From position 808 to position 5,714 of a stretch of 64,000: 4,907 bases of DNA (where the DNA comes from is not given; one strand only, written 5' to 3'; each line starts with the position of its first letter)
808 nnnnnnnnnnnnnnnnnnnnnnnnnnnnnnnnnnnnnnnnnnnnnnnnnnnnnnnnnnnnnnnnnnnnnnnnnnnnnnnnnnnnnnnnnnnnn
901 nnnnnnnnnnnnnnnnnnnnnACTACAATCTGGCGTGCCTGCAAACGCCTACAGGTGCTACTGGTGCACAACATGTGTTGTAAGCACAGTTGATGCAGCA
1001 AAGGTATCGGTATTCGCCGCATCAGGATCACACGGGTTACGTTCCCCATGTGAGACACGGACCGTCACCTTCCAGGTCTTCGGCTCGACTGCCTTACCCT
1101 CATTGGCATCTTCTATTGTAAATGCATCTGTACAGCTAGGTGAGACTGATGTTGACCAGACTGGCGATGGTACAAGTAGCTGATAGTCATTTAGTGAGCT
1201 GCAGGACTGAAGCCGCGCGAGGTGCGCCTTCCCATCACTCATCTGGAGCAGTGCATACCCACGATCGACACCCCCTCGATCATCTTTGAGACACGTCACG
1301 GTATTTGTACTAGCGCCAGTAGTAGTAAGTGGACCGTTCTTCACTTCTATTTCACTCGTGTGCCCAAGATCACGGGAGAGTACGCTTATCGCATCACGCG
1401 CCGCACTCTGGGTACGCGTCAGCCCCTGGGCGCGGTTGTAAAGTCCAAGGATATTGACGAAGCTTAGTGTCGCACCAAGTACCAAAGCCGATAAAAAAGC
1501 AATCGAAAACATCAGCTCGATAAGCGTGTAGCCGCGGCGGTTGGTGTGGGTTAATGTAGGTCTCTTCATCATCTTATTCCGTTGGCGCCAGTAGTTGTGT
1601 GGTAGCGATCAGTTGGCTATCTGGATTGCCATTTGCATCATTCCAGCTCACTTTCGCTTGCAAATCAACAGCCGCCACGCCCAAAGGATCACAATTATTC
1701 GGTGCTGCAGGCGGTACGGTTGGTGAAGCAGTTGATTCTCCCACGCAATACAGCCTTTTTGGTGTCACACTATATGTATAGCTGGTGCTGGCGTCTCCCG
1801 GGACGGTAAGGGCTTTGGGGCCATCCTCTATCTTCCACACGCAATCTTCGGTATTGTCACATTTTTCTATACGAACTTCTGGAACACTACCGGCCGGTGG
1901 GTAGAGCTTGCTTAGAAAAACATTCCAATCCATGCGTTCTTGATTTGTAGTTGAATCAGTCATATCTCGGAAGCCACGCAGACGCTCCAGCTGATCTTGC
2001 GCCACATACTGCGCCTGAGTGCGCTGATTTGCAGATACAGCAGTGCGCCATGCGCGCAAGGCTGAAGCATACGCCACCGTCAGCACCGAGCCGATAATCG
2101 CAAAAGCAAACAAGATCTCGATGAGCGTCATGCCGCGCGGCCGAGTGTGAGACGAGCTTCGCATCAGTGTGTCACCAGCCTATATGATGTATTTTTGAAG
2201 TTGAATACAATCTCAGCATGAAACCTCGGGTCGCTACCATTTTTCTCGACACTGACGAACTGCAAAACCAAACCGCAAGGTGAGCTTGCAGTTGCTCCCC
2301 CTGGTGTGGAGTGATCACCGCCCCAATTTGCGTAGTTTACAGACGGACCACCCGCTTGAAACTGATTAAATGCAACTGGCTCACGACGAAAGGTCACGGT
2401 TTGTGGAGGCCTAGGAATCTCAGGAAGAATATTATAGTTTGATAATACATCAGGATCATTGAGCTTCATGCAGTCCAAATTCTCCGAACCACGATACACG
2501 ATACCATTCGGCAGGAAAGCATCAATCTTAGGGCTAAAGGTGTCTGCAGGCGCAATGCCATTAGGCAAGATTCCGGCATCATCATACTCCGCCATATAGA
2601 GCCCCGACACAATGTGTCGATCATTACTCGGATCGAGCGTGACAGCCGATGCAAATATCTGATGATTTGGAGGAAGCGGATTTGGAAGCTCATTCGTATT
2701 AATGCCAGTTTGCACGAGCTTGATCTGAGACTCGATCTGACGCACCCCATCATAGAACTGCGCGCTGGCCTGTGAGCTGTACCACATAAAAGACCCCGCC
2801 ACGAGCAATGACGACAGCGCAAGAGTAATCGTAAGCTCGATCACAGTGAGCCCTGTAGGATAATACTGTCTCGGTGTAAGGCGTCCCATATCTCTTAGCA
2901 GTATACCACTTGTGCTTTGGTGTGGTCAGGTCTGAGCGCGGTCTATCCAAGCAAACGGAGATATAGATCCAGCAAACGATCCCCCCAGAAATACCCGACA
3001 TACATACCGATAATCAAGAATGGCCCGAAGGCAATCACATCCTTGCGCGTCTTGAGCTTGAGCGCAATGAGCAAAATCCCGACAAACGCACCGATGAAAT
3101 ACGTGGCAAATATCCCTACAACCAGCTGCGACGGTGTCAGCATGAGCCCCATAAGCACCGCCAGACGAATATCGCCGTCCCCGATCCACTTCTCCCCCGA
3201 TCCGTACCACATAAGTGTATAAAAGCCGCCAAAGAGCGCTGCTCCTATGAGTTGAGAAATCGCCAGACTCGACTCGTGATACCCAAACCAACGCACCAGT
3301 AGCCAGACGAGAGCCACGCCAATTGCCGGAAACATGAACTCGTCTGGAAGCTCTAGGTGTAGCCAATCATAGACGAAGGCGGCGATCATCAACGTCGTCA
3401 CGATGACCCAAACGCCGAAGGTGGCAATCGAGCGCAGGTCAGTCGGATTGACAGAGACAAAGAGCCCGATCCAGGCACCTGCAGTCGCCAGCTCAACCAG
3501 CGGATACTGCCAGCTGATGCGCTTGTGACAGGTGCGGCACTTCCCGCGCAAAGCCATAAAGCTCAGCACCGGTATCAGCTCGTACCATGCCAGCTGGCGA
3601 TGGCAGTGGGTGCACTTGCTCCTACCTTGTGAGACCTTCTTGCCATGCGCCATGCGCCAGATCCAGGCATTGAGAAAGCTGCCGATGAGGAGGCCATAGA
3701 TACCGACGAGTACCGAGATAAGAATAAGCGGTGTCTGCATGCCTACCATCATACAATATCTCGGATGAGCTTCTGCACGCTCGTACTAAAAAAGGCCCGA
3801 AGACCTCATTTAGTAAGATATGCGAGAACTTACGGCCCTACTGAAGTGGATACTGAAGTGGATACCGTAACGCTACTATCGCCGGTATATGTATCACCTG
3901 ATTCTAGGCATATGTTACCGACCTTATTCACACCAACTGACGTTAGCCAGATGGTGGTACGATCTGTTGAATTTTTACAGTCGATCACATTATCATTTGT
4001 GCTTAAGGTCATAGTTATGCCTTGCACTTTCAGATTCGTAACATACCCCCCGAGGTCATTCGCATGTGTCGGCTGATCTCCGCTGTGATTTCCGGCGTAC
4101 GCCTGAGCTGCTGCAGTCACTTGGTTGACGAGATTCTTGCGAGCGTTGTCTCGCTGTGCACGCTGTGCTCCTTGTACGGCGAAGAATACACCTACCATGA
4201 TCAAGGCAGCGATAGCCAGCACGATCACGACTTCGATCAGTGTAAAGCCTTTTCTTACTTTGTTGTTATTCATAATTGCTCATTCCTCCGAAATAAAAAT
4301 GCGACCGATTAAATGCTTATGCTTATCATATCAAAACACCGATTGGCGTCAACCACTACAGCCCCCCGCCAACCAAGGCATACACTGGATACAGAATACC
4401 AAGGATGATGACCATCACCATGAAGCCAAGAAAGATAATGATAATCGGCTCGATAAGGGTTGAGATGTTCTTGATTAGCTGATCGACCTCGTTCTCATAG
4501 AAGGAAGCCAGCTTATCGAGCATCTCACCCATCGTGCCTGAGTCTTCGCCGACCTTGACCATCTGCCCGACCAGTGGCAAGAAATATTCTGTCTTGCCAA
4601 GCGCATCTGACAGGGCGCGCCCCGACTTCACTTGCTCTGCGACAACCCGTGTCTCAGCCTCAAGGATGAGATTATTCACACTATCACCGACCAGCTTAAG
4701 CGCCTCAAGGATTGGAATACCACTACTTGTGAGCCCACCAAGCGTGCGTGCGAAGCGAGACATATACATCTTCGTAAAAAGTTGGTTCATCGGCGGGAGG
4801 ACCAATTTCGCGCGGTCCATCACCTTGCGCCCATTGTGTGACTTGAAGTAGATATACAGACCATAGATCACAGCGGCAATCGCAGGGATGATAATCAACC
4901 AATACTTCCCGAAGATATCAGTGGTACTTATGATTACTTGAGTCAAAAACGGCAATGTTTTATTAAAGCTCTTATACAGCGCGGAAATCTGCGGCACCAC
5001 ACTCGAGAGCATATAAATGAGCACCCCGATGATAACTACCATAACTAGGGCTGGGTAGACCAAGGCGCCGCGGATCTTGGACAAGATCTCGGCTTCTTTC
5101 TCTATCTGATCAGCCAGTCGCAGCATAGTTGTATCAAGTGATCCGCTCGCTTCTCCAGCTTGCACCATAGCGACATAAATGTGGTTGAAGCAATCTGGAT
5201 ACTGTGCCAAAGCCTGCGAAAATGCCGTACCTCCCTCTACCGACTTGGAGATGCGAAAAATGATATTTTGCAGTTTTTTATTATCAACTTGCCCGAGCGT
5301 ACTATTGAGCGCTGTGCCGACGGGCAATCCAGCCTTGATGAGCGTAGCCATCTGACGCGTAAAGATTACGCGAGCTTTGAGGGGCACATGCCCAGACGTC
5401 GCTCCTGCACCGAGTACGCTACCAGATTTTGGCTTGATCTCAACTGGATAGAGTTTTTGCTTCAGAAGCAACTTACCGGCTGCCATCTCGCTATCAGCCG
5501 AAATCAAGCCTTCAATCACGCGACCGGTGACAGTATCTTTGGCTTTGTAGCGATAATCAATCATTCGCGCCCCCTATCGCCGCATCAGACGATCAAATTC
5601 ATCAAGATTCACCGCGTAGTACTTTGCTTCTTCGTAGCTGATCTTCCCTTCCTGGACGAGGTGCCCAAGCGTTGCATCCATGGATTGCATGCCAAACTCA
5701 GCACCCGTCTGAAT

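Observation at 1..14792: Single-strand ~15 kb type IV pilus super-operon with no secretin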

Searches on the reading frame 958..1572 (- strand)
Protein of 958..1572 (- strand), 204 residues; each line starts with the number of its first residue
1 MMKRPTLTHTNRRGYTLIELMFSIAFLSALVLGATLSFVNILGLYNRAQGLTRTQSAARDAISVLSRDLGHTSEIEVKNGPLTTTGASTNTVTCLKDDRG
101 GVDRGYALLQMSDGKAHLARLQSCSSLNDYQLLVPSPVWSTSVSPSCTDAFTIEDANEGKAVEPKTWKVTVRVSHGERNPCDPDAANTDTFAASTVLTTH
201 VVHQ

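Call 3: search_protein_families(library=pfam, proteins=[window:958-1572:-], max_evalue=0.01)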
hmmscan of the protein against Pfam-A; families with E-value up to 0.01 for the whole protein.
window:958-1572:- (204 aa): 1 family
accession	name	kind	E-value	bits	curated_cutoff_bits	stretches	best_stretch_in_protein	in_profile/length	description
PF07963.17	N_methyl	-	0.00043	20.2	21.2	1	11-34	3-26/27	Prokaryotic N-terminal methylation motif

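Call 24: find_encoding_contigs(protein=window:958-1572:-, flank=10000, max_places=3)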
Protein window:958-1572:- (204 aa): 8 contigs read that carry it; 3 places shown.
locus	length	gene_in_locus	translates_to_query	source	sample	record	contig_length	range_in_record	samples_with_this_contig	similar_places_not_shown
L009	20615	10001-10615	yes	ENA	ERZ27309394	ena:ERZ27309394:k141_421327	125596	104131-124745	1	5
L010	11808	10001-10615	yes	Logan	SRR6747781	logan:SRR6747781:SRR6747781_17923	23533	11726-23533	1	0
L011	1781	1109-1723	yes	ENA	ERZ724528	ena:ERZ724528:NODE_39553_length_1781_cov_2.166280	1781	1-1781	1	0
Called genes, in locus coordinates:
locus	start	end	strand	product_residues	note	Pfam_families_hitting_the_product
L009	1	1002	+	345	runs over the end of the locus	PF11104:PilM_2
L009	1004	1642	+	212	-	PF05137:PilN (faint)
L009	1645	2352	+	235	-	-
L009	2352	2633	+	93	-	-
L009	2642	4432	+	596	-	PF05157:MshEN, PF00437:T2SSE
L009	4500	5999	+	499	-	PF00437:T2SSE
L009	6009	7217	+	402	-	PF28597:T2SSF_N, PF00482:T2SSF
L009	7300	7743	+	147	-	PF07963:N_methyl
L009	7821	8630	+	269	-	PF06750:A24_N_bact, PF01478:Peptidase_A24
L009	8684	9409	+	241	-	-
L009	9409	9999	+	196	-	PF07963:N_methyl (faint)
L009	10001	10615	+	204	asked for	-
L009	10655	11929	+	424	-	-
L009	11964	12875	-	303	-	PF02899:Phage_int_SAM_1, PF13102:Phage_int_SAM_5, PF13495:Phage_int_SAM_4, PF00589:Phage_integrase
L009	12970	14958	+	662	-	PF04932:Wzy_C, PF13428:TPR_14 (faint), PF14559:TPR_19 (faint), PF07719:TPR_2 (faint)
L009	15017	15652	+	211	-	PF09335:VTT_dom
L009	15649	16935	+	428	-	PF00675:Peptidase_M16, PF05193:Peptidase_M16_C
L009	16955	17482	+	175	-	PF00334:NDK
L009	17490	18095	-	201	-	PF03473:MOSC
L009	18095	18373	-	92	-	-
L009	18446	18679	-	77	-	-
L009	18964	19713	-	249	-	PF00561:Abhydrolase_1 (weak), PF12146:Hydrolase_4, PF12697:Abhydrolase_6, PF20408:Abhydrolase_11 (weak)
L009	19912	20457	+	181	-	-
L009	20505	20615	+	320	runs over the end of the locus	?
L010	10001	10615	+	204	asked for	-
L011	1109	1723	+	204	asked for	-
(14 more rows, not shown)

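Call 34: search_protein_families(library=ncbifam, proteins=[L009:10655-11929:+, window:958-1572:-], max_evalue=0.01)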
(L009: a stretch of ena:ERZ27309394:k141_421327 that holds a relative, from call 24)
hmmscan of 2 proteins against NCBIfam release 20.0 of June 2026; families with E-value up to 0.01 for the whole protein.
L009:10655-11929:+ (424 aa): 0 families

window:958-1572:- (204 aa): 1 family
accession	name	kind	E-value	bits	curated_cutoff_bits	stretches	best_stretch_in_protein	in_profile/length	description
TIGR02532.1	IV_pilin_GFxxxE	domain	0.0065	16.3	16.3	0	12-34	1-23/24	prepilin-type N-terminal cleavage/methylation domain-containing protein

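Call 61: search_protein_families(library=pfam, proteins=[L009:10655-11929:+], max_evalue=1)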
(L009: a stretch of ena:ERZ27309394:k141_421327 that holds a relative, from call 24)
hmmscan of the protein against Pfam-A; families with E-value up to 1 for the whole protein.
L009:10655-11929:+ (424 aa): 2 families
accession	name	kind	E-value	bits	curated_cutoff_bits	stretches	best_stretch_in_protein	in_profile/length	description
PF23928.1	DUF7266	-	0.067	13.3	27.6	1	28-75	13-65/145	Family of unknown function (DUF7266)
PF14341.11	PilX_N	-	0.84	10.1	25.5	0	19-69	2-51/51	PilX N-terminal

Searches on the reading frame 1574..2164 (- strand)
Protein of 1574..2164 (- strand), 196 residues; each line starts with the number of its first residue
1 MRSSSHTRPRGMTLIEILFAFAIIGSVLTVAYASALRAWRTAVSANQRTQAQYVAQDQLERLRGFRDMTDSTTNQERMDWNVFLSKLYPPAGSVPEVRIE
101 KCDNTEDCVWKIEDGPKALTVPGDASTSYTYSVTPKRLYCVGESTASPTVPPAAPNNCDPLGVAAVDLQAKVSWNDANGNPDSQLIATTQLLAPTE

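Call 3: search_protein_families(library=pfam, proteins=[window:1574-2164:-], max_evalue=0.01)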
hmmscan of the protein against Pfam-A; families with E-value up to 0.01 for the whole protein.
window:1574-2164:- (196 aa): 1 family
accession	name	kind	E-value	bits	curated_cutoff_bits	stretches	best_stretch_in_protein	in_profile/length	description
PF07963.17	N_methyl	-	2.6e-05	24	21.2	1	10-32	5-27/27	Prokaryotic N-terminal methylation motif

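Call 34: search_protein_families(library=ncbifam, proteins=[window:1574-2164:-], max_evalue=0.01)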
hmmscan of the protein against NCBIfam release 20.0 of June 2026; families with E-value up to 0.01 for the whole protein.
window:1574-2164:- (196 aa): 6 families
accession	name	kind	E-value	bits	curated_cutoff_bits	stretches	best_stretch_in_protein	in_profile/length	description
TIGR02523.1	type_IV_pilV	equivalog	2.1e-06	28.3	52.2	1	10-75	2-67/139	type IV pilus modification protein PilV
NF047828.1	T3SSXpsI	equivalog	2.5e-05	24.3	150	1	10-61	2-53/132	type II secretion system protein XpsI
TIGR01707.1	gspI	equivalog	5.1e-05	23.7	44.35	1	11-63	1-53/101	type II secretion system minor pseudopilin GspI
TIGR02532.1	IV_pilin_GFxxxE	domain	0.00017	21.3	16.3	1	10-32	2-24/24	prepilin-type N-terminal cleavage/methylation domain-containing protein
NF007848.0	PRK10557.1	equivalog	0.00051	19.4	120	1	5-50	6-50/192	prepilin peptidase-dependent protein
NF041013.1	T4P_ComGE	equivalog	0.0041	17.2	49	1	10-61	4-55/83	competence type IV pilus minor pilin ComGE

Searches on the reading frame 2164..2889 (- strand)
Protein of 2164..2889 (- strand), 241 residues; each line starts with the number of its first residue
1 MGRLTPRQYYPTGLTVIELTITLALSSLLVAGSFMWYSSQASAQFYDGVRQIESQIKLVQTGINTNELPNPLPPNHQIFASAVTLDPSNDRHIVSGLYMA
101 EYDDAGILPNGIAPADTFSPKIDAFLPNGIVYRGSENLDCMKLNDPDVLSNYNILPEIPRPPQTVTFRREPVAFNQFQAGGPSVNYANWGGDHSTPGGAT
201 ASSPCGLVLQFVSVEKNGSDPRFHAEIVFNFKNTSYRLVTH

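Call 3: search_protein_families(library=pfam, proteins=[window:2164-2889:-], max_evalue=0.01)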
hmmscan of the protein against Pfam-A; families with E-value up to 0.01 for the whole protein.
window:2164-2889:- (241 aa): 0 families

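Call 34: search_protein_families(library=ncbifam, proteins=[window:2164-2889:-], max_evalue=0.01)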
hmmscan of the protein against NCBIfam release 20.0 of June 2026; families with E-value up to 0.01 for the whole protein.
window:2164-2889:- (241 aa): 0 families

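Call 61: search_protein_families(library=pfam, proteins=[window:2164-2889:-], max_evalue=1)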
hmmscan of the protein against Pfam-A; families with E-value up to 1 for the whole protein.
window:2164-2889:- (241 aa): 1 family
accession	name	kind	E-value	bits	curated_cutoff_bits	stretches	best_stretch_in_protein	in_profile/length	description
PF24841.1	DUF7719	-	0.023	14.9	25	1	15-38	42-65/69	Domain of unknown function (DUF7719)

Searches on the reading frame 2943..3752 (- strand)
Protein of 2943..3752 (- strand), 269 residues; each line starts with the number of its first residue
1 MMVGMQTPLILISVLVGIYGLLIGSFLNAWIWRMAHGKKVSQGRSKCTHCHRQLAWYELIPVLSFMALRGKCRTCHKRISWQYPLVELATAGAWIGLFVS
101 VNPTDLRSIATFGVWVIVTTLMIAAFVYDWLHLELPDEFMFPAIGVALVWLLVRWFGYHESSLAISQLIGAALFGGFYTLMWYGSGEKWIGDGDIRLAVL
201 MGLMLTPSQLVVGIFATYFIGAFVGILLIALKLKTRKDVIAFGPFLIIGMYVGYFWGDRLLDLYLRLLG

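Call 3: search_protein_families(library=pfam, proteins=[window:2943-3752:-], max_evalue=0.01)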
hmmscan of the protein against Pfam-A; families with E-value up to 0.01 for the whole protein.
window:2943-3752:- (269 aa): 3 families
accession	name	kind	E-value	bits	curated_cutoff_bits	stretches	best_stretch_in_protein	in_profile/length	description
PF06750.18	A24_N_bact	-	9.3e-31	106.2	23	1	18-99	1-82/84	Bacterial Peptidase A24 N-terminal domain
PF01478.23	Peptidase_A24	-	3.5e-10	40.7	26.5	1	117-226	2-104/104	Type IV leader peptidase family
PF21202.3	SLX1_C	-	0.0054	17.5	27.2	0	45-60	50-65/65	Structure-specific endonuclease subunit SLX1, C-terminal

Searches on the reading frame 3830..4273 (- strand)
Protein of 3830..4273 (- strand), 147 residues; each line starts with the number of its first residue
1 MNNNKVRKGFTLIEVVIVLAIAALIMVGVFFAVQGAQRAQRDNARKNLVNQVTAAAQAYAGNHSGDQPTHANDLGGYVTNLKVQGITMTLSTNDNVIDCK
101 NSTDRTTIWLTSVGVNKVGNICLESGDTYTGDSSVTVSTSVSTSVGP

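Call 3: search_protein_families(library=pfam, proteins=[window:3830-4273:-], max_evalue=0.01)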
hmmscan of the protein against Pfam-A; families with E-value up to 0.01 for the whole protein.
window:3830-4273:- (147 aa): 1 family
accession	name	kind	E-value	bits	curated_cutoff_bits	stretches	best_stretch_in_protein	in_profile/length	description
PF07963.17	N_methyl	-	1.9e-08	34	21.2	1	5-30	2-27/27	Prokaryotic N-terminal methylation motif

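Call 34: search_protein_families(library=ncbifam, proteins=[window:3830-4273:-], max_evalue=0.01)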
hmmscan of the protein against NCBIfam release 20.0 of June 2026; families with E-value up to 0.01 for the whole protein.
window:3830-4273:- (147 aa): 15 families
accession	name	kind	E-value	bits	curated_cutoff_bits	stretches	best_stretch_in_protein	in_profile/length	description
TIGR02532.1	IV_pilin_GFxxxE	domain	5.1e-07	29.3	16.3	1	7-29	1-23/24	prepilin-type N-terminal cleavage/methylation domain-containing protein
TIGR01708.2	typeII_sec_gspH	equivalog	1e-06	28.9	80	1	8-57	2-52/169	type II secretion system minor pseudopilin GspH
NF040999.1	pilin_ComGC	equivalog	2.7e-06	27.5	75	1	8-79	2-73/84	competence type IV pilus major pilin ComGC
TIGR02596.1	TIGR02596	subfamily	9.6e-06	25.8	70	1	10-57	1-49/196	Verru_Chthon cassette protein D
NF040982.1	ComGD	equivalog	2.7e-05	24.6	70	1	8-63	2-57/139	competence type IV pilus minor pilin ComGD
NF041013.1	T4P_ComGE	equivalog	7.7e-05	22.7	49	1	8-59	4-56/83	competence type IV pilus minor pilin ComGE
NF007848.0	PRK10557.1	equivalog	0.00073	18.9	120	1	5-50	8-53/192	prepilin peptidase-dependent protein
TIGR01707.1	gspI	equivalog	0.00089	19.7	44.35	1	9-42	1-34/101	type II secretion system minor pseudopilin GspI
NF007800.0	PRK10506.1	equivalog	0.0013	18.6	158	1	3-48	4-51/163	prepilin peptidase-dependent protein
NF041775.1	typeIV_PilA_Myxo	equivalog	0.0014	18.7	400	1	5-60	8-64/214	type IV pilin protein PilA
NF047828.1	T3SSXpsI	equivalog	0.0015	18.6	150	1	8-73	2-70/132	type II secretion system protein XpsI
TIGR01710.1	typeII_sec_gspG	equivalog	0.0016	18.5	88.85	1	8-72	1-64/134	type II secretion system major pseudopilin GspG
TIGR01711.1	gspJ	equivalog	0.0041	16.9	64.85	1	8-44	1-37/192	type II secretion system minor pseudopilin GspJ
NF041002.1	pilin_ComGF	equivalog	0.0057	16.9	80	0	8-41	2-35/139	competence type IV pilus minor pilin ComGF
NF038304.1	EPS_HpsC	equivalog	0.007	16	200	1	3-56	16-70/318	hormogonium polysaccharide secretion pseudopilin HpsC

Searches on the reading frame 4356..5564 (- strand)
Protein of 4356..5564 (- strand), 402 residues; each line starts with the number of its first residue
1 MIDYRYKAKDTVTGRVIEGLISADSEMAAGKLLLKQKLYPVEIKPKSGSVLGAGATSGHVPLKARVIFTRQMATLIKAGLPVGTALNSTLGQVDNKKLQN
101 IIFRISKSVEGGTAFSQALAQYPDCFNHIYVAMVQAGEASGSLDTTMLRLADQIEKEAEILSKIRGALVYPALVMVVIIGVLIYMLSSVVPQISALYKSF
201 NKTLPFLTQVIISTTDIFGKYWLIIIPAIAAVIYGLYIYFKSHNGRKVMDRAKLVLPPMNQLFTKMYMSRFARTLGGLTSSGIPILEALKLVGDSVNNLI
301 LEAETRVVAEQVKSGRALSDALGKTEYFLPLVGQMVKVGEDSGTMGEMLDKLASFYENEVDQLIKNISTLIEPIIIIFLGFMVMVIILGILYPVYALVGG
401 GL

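Call 3: search_protein_families(library=pfam, proteins=[window:4356-5564:-], max_evalue=0.01)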
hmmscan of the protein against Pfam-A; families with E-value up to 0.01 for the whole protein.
window:4356-5564:- (402 aa): 1 family
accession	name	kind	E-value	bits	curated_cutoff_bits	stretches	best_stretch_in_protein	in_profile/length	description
PF00482.28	T2SSF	-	2.4e-62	208.9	25.2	2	68-191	1-125/125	Type II secretion system (T2SS), protein F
